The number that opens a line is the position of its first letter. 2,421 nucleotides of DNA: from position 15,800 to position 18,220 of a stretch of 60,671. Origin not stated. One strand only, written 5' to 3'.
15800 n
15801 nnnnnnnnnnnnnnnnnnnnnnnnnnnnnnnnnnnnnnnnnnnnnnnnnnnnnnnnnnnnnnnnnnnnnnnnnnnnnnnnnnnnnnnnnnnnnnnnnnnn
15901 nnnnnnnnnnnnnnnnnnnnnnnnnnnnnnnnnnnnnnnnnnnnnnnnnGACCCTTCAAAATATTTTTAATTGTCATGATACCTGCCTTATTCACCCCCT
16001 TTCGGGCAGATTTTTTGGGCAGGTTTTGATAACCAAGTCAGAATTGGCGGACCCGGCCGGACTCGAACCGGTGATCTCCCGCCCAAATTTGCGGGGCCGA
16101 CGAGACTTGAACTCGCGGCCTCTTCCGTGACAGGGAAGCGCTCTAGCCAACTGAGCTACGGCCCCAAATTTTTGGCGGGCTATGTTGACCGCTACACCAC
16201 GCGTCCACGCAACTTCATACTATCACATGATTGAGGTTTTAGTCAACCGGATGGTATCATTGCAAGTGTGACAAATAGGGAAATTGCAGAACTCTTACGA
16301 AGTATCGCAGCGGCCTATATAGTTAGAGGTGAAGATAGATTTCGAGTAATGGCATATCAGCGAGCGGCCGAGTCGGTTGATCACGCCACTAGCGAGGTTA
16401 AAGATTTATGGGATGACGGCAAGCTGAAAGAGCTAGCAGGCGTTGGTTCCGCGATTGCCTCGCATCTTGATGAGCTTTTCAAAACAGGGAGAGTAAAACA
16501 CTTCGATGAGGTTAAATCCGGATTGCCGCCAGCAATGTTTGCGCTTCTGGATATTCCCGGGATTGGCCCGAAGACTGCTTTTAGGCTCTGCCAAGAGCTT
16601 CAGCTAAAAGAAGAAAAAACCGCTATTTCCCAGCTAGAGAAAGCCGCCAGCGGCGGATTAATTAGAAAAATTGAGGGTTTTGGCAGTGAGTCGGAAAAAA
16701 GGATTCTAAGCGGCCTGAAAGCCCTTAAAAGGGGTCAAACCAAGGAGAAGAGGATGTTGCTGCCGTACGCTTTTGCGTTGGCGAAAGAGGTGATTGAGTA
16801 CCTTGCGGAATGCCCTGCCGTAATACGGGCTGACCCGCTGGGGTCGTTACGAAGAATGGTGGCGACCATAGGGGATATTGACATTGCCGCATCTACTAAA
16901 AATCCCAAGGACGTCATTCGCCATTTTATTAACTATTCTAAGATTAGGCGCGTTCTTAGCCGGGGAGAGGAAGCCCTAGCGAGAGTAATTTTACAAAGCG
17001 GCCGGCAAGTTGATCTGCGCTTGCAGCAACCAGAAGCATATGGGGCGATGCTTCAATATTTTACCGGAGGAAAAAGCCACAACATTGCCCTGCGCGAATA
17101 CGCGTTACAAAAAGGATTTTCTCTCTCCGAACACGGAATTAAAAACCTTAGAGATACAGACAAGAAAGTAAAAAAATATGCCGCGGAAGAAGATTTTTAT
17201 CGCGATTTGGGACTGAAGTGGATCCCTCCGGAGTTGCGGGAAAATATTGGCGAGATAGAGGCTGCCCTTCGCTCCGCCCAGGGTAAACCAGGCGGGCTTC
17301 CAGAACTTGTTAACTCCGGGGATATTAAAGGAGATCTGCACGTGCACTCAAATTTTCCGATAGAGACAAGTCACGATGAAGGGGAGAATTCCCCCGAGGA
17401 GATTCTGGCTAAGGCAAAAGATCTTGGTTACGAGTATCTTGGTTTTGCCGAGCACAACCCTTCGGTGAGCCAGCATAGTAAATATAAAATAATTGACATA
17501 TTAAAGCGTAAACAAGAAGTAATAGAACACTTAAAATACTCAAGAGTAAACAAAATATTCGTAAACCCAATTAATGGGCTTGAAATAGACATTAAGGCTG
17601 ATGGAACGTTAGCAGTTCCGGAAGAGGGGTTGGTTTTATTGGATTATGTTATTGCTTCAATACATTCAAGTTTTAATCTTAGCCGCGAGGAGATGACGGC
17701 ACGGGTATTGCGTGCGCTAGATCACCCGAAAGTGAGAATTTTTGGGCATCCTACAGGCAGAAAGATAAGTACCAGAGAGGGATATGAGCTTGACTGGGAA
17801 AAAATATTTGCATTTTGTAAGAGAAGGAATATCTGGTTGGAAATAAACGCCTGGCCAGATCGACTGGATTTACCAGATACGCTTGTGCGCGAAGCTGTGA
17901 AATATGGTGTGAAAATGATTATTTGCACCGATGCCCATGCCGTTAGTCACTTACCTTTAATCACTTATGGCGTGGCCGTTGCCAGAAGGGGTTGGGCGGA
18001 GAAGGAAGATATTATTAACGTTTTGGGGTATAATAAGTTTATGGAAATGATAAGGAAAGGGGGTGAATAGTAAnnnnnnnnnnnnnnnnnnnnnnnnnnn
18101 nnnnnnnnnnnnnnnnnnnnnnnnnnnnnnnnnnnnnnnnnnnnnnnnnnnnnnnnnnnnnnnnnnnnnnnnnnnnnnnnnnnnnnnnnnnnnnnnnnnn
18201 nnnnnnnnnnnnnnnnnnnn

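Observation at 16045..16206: A complete tRNA-Asp gene nested in the anticodon region of a second tRNA-like gene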

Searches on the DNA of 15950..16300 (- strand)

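Call 7: search_rna_families(source=window, start=15950, end=16300, threshold=evalue, max_evalue=10, show_alignments=5)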
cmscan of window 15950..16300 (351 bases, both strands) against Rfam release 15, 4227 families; matches with E-value up to 10: 3.
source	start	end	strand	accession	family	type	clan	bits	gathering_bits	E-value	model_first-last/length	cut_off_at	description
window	16092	16165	-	RF00005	tRNA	Gene; tRNA;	CL00001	70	29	1.7e-15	1-71/71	no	tRNA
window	15955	16081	+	RF02194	HPnc0260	Gene; antisense;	-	26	59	1.4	1-156/156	no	Bacterial antisense RNA HPnc0260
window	16047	16098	+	RF04354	Plastid-ycf2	Cis-reg;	-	17.6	65.7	0.47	1-75/75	no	Plastid-ycf2 5UTR RNA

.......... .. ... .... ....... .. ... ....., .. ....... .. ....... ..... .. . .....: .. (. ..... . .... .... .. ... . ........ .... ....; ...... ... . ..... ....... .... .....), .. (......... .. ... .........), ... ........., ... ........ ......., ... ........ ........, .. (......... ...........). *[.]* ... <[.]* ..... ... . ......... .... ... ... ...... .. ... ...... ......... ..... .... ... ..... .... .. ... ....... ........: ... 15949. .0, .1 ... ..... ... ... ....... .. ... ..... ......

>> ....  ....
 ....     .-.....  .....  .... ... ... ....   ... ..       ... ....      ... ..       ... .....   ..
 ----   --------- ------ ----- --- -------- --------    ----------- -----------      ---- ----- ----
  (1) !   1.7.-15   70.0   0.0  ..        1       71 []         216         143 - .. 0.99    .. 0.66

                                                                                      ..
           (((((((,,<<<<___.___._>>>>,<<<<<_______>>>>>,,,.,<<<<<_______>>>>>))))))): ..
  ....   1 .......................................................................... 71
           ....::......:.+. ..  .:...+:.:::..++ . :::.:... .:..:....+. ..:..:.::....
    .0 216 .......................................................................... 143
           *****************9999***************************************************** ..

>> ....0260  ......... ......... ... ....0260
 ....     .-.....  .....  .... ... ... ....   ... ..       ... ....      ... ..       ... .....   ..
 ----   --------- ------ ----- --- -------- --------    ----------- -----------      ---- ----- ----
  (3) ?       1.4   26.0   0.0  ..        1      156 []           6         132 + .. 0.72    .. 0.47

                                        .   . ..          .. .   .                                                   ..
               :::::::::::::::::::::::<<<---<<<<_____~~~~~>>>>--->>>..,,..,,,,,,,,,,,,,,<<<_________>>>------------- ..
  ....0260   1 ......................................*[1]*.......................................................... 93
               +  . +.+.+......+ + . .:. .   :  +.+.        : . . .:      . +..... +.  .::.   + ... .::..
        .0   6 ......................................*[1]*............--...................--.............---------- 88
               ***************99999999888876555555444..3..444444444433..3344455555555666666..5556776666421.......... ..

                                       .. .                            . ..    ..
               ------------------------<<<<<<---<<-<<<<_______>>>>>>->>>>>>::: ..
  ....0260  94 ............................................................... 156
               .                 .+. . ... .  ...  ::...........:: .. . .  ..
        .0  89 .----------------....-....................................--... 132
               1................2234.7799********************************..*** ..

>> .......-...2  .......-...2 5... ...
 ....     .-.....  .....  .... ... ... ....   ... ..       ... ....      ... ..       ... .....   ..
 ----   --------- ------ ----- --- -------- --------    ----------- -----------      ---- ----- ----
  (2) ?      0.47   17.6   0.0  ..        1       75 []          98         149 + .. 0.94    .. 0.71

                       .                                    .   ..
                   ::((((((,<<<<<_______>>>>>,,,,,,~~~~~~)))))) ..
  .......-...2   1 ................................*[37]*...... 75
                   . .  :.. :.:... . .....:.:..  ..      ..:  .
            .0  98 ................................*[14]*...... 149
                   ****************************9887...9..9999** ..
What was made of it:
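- Tried and rejected: Rfam in E-value mode on 15950-16300 gives no second tRNA, only two sub-threshold chance hits on the opposite strand (call 7).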

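Call 63: search_dna_similar(query=window:16040-16210:-, collection=phages, mode=distant, max_rows=10)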
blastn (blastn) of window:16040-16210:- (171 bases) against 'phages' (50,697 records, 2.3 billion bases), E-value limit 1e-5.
Records with a match: 60; places in all: 61; records where one place covers at least 80% of the query: 0.
Best place of each record, by identity: 80-90% 37; 60-80% 23.
By first word of the organism name: Synechococcus 11; Salmonella 10; Prevotella 9; Pseudomonas 5; Erwinia 4; Microbacterium 4; Cronobacter 3; Ralstonia 2; Cyanophage 2; Streptomyces 2; and 6 more.
By host as written in the record: - 14; Prevotella sp. 9; Erwinia amylovora 3; Cronobacter sakazakii 3; Synechococcus sp. WH 8102 2; Synechococcus sp. WH 7803 2; Pseudomonas syringae actinidae 2; Pseudomonas syringae pv. actinidiae 2; and 17 more.
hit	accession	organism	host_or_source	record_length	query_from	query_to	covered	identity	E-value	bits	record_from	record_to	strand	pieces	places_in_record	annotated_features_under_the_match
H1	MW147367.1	Synechococcus phage S-H9-2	Synechococcus sp. WH 8102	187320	37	130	55%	76.3%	3e-10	71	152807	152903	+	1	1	tRNA-Asp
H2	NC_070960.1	Synechococcus phage S-H9-2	Synechococcus sp. WH 8102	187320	37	130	55%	76.3%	3e-10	71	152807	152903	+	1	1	tRNA-Asp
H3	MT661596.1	Proteus phage 10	Proteus mirabilis 3b10_21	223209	40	123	49%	80.0%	3e-11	74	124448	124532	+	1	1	none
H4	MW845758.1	Erwinia phage pEa_SNUABM_11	Erwinia amylovora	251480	39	126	51%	73.9%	7e-6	56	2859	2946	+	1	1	tRNA-Asp | tRNA-Trp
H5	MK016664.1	Synechococcus phage S-B68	Synechococcus sp. WH 7803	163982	44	119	44%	81.6%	7e-12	75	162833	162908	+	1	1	none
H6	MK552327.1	Pseudomonas phage Psa21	Pseudomonas syringae actinidae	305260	50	126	45%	80.5%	9e-11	73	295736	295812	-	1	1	tRNA-Asp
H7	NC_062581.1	Pseudomonas phage Psa21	Pseudomonas syringae actinidae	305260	50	126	45%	80.5%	9e-11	73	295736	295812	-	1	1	tRNA-Asp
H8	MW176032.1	Acinetobacter phage Barton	Acinetobacter calcoaceticus ATCC23055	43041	49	125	45%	78.5%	6e-7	60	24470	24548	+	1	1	27: tRNA-Arg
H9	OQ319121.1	Synechococcus phage S-BM3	Synechococcus sp. WH 7803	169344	44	119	44%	78.9%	4e-9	66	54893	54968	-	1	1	tRNA-Asp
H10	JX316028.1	Erwinia phage phiEaH2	Erwinia amylovora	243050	52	126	44%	78.9%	5e-8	63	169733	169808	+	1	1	none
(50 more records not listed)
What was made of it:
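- Tried and rejected: The phage GenBank blastn gave only generic tRNA-Asp similarity of 74-82% (call 63).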

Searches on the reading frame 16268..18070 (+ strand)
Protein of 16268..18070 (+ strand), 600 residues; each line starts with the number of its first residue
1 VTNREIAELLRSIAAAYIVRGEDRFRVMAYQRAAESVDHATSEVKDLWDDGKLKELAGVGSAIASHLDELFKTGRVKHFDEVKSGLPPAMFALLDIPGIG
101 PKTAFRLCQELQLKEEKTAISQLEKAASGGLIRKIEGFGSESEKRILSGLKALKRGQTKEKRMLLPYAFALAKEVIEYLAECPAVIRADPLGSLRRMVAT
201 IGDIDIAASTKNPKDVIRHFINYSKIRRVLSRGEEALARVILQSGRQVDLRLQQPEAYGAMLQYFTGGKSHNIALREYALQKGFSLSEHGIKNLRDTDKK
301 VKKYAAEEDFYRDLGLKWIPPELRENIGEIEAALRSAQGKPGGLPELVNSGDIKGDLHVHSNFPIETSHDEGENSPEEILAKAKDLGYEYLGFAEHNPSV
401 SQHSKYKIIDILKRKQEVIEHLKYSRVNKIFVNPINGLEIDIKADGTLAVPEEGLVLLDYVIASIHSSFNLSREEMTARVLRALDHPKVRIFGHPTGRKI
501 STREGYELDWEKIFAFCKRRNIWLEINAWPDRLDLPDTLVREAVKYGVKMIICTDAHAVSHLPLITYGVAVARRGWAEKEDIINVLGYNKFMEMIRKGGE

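Call 10: search_protein_families(library=pfam, proteins=[window:16268-18070:+])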
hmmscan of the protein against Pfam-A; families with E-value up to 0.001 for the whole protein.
window:16268-18070:+ (600 aa): 4 families
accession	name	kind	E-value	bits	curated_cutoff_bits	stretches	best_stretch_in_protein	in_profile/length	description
PF14791.11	DNA_pol_B_thumb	-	3.5e-21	75.2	25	1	262-325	2-63/63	DNA polymerase beta thumb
PF14716.13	HHH_8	-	4.6e-17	62.6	30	1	1-75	1-72/73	Helix-hairpin-helix domain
PF02811.25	PHP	-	4.4e-11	43.8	26.4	1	356-527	1-162/164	PHP domain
PF14520.12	HHH_5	-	2.4e-06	28.4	27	1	93-151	4-56/57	Helix-hairpin-helix domain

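Call 11: find_encoding_contigs(protein=window:16268-18070:+, flank=3000, max_places=10)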
Protein window:16268-18070:+ (600 aa): 8 contigs read that carry it; 2 places shown.
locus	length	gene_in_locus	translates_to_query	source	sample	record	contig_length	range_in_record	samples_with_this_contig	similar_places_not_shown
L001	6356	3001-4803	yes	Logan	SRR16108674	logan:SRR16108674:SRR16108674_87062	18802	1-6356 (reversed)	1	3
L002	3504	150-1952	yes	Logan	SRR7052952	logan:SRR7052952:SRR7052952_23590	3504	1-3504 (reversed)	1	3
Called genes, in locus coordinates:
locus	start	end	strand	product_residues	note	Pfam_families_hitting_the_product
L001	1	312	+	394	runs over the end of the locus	PF03033:Glyco_transf_28, PF04101:Glyco_tran_28_C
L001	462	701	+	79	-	-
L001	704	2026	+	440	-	PF06277:EutA (faint), PF14450:FtsA, PF02491:SHS2_FTSA, PF06723:MreB_Mbl (weak), PF14450:FtsA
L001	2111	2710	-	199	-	PF23457:LysM2_NFP (faint), PF01476:LysM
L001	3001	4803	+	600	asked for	PF14716:HHH_8, PF14520:HHH_5 (weak), PF14791:DNA_pol_B_thumb, PF02811:PHP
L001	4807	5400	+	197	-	PF04011:LemA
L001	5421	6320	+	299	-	PF01435:Peptidase_M48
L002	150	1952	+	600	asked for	PF14716:HHH_8, PF14520:HHH_5 (weak), PF14791:DNA_pol_B_thumb, PF02811:PHP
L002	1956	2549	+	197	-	PF04011:LemA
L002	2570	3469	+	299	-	PF01435:Peptidase_M48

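Call 12: find_homologous_proteins(query=window:16268-18070:+, max_evalue=1e-30)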
Query window:16268-18070:+ (600 aa): 7592 proteins with E <= 1e-30 among 8000 candidates; the best 120 are listed.
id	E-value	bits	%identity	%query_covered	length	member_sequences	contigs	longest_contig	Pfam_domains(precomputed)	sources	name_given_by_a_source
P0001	0.0e+0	1345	100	100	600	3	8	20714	PF14520.13,PF14716.14,PF02811.27,PF14791.12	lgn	-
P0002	1.5e-263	894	66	100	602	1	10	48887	PF14716.14,PF02811.27,PF14791.12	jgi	jgi:DNA polymerase (family 10)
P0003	1.5e-259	880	66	99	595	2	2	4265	PF14716.14,PF02811.27,PF14791.12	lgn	-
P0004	1.8e-259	880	66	100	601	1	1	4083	PF14716.14,PF02811.27,PF14791.12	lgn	-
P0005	1.9e-256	870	65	99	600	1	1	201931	PF14716.14,PF02811.27,PF14791.12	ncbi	ncbi:MAG: PHP domain-containing protein [Patescibacteria group bacterium]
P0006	5.8e-256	869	64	99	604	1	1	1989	PF14520.13,PF14716.14,PF02811.27,PF14791.12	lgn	-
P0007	8.0e-255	865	63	100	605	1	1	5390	PF14520.13,PF14716.14,PF02811.27,PF14791.12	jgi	jgi:DNA polymerase (family 10)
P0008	2.3e-254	863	63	100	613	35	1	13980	PF14520.13,PF14716.14,PF02811.27,PF14791.12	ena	-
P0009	1.0e-252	858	64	99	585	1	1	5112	PF14520.13,PF14716.14,PF02811.27,PF14791.12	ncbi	ncbi:MAG: DNA polymerase/3'-5' exonuclease PolX, partial [Microgenomates group bacterium]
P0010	1.3e-250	851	64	99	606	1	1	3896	PF14520.13,PF14716.14,PF02811.27,PF14791.12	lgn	-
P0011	2.0e-249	847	63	99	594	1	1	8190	PF14520.13,PF14716.14,PF02811.27,PF14791.12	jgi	jgi:DNA polymerase (family 10)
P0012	2.1e-249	847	62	100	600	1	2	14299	PF14520.13,PF14716.14,PF02811.27,PF14791.12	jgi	-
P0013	3.1e-249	846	62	100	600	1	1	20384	PF14520.13,PF14716.14,PF02811.27,PF14791.12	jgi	-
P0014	5.1e-249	846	62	100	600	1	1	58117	PF14520.13,PF14716.14,PF02811.27,PF14791.12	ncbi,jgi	-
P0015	6.3e-249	845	62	100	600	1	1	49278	PF14520.13,PF14716.14,PF02811.27,PF14791.12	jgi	-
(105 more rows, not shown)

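Call 15: find_encoding_contigs(protein=P0002, flank=3000, max_places=6)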
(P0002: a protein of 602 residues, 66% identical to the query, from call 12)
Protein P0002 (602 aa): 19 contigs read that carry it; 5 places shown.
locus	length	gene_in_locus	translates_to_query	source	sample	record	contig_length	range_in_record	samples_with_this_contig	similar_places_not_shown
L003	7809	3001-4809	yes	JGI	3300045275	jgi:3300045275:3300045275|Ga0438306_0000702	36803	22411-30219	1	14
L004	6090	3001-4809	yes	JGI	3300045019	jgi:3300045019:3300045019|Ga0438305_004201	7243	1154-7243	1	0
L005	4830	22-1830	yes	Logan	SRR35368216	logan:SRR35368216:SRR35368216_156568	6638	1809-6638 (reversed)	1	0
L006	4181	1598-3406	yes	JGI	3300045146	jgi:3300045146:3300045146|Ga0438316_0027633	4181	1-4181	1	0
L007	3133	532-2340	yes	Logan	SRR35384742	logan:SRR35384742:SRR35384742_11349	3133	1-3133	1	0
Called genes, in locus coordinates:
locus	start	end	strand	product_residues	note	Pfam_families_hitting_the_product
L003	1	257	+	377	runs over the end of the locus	PF03033:Glyco_transf_28, PF04101:Glyco_tran_28_C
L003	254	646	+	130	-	-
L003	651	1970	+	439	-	PF11104:PilM_2 (faint), PF02491:SHS2_FTSA, PF06277:EutA (weak), PF14450:FtsA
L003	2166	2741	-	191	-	PF23457:LysM2_NFP (faint), PF01476:LysM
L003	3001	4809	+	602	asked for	PF14716:HHH_8, PF14791:DNA_pol_B_thumb, PF02811:PHP (weak)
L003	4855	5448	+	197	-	PF04011:LemA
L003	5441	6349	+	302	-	PF01435:Peptidase_M48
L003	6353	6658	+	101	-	PF02686:GatC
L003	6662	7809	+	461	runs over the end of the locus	PF01425:Amidase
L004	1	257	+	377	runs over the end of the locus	PF03033:Glyco_transf_28, PF04101:Glyco_tran_28_C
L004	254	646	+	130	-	-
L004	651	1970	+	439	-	PF11104:PilM_2 (faint), PF02491:SHS2_FTSA, PF06277:EutA (weak), PF14450:FtsA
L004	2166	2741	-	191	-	PF23457:LysM2_NFP (faint), PF01476:LysM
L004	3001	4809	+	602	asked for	PF14716:HHH_8, PF14791:DNA_pol_B_thumb, PF02811:PHP (weak)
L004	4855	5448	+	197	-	PF04011:LemA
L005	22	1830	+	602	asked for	PF14716:HHH_8, PF14791:DNA_pol_B_thumb, PF02811:PHP (weak)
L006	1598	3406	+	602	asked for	PF14716:HHH_8, PF14791:DNA_pol_B_thumb, PF02811:PHP (weak)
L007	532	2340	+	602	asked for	PF14716:HHH_8, PF14791:DNA_pol_B_thumb, PF02811:PHP (weak)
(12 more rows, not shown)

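Call 16: find_encoding_contigs(protein=P0005, flank=3000, max_places=3)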
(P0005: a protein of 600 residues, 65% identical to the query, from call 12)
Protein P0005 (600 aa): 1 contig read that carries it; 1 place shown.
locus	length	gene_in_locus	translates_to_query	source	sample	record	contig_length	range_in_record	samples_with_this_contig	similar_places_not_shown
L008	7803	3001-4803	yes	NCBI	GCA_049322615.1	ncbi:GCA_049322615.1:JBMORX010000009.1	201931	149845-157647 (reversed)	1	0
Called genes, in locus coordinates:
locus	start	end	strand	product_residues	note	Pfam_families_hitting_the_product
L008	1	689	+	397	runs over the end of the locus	PF04932:Wzy_C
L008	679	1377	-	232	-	PF27332:TP_0781 (faint), PF17936:Big_6 (weak), PF19077:Big_13 (weak), PF13750:Big_3_3 (faint), PF09136:Glucodextran_B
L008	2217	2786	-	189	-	PF23457:LysM2_NFP (faint), PF01476:LysM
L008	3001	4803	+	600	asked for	PF14716:HHH_8, PF14791:DNA_pol_B_thumb, PF02811:PHP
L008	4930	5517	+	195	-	PF04011:LemA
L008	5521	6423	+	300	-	PF01435:Peptidase_M48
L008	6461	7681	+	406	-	PF00092:VWA, PF13519:VWA_2 (weak)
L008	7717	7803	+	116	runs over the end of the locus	-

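Call 29: find_encoding_contigs(protein=P0003, flank=1500, max_places=3)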
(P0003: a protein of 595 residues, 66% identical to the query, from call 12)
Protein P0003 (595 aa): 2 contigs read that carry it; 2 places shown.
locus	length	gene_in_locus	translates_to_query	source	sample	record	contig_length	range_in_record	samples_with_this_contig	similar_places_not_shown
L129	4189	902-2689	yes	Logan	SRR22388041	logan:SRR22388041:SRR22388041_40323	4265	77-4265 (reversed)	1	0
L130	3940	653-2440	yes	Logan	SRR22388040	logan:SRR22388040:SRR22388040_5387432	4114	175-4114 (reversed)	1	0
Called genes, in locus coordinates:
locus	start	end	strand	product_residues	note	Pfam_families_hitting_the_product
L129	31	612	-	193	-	PF23457:LysM2_NFP (faint), PF01476:LysM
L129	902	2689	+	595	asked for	PF14716:HHH_8, PF14791:DNA_pol_B_thumb, PF02811:PHP (weak)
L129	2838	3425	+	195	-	PF04011:LemA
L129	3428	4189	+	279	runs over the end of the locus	?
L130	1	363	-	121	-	?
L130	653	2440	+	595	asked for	PF14716:HHH_8, PF14791:DNA_pol_B_thumb, PF02811:PHP (weak)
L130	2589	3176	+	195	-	PF04011:LemA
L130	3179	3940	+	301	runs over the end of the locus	PF01435:Peptidase_M48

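Call 30: find_encoding_contigs(protein=P0004, flank=1500, max_places=3)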
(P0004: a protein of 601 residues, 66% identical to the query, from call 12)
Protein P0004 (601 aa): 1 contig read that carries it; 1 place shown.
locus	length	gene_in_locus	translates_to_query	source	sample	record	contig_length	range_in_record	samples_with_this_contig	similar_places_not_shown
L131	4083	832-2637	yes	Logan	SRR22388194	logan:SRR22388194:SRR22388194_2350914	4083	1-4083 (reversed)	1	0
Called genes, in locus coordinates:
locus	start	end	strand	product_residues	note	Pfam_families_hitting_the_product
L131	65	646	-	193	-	PF23457:LysM2_NFP (faint), PF01476:LysM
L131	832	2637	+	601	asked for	PF14716:HHH_8, PF14791:DNA_pol_B_thumb, PF02811:PHP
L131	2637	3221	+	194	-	PF04011:LemA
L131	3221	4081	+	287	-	?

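Call 31: find_encoding_contigs(protein=P0008, flank=1500, max_places=3)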
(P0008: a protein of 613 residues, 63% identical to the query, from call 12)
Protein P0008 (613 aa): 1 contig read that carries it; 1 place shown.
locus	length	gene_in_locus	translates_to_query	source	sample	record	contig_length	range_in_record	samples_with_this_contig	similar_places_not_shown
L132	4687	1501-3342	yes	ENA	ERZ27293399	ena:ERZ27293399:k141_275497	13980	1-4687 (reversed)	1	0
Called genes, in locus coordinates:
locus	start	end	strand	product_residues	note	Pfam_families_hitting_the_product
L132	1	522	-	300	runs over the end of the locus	PF17936:Big_6 (faint), PF19077:Big_13 (faint), PF09136:Glucodextran_B (weak)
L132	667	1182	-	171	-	PF23457:LysM2_NFP (faint), PF01476:LysM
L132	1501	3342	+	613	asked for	PF14716:HHH_8, PF14520:HHH_5 (faint), PF14791:DNA_pol_B_thumb, PF02811:PHP (weak)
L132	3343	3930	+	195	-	PF04011:LemA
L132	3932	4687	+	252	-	?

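Call 32: find_encoding_contigs(protein=P0007, flank=1500, max_places=3)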
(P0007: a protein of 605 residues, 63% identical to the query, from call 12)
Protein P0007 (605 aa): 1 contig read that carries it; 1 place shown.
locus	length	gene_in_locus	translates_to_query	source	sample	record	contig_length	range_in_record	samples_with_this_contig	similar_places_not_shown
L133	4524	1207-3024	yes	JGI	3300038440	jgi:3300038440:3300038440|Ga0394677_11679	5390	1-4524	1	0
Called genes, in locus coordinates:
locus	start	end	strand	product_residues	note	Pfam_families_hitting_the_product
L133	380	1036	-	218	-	PF01476:LysM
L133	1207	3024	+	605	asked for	PF14716:HHH_8, PF14520:HHH_5 (faint), PF14791:DNA_pol_B_thumb, PF02811:PHP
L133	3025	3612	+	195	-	PF04011:LemA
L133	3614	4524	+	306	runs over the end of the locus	PF01435:Peptidase_M48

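Call 65: find_encoding_contigs(protein=P0009, flank=1500, max_places=2)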
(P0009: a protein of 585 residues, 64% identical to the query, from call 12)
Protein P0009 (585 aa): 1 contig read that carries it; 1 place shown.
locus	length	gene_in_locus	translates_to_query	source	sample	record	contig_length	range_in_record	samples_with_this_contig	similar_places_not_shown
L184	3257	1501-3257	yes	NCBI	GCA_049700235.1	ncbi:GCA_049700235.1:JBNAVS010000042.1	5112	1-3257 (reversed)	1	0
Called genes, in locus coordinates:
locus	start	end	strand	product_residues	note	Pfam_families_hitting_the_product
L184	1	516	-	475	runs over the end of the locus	-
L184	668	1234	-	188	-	PF01476:LysM, PF23457:LysM2_NFP (faint), PF01476:LysM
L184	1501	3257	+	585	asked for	PF14716:HHH_8, PF14520:HHH_5 (weak), PF14791:DNA_pol_B_thumb, PF02811:PHP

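Call 86: list_cluster_members(proteins=[P0001])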
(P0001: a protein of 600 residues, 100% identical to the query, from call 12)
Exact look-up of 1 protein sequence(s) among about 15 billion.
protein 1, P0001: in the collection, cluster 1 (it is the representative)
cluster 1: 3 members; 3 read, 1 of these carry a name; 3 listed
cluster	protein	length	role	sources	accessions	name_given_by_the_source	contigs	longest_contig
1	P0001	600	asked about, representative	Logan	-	-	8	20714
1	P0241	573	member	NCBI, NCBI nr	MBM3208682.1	PHP domain-containing protein [Candidatus Shapirobacteria bacterium]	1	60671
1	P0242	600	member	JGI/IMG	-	-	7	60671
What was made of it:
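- On Archaeal-type tRNA intron: Bacterial gene content and names (calls 10, 12, 86).
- Shapirobacteria (call 86).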

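Call 87: find_encoding_contigs(protein=P0242, flank=1200, max_places=10)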
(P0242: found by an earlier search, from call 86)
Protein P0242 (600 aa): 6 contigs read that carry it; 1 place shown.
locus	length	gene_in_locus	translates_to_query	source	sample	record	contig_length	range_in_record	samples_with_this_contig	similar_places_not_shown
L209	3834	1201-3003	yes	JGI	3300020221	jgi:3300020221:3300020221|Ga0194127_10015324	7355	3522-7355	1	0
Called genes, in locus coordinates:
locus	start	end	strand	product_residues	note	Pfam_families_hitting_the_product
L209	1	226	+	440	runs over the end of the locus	PF06277:EutA (faint), PF14450:FtsA, PF02491:SHS2_FTSA, PF06723:MreB_Mbl (weak), PF14450:FtsA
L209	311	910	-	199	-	PF23457:LysM2_NFP (faint), PF01476:LysM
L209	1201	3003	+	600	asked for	PF14716:HHH_8, PF14520:HHH_5 (weak), PF14791:DNA_pol_B_thumb, PF02811:PHP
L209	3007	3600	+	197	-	PF04011:LemA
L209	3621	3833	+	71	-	?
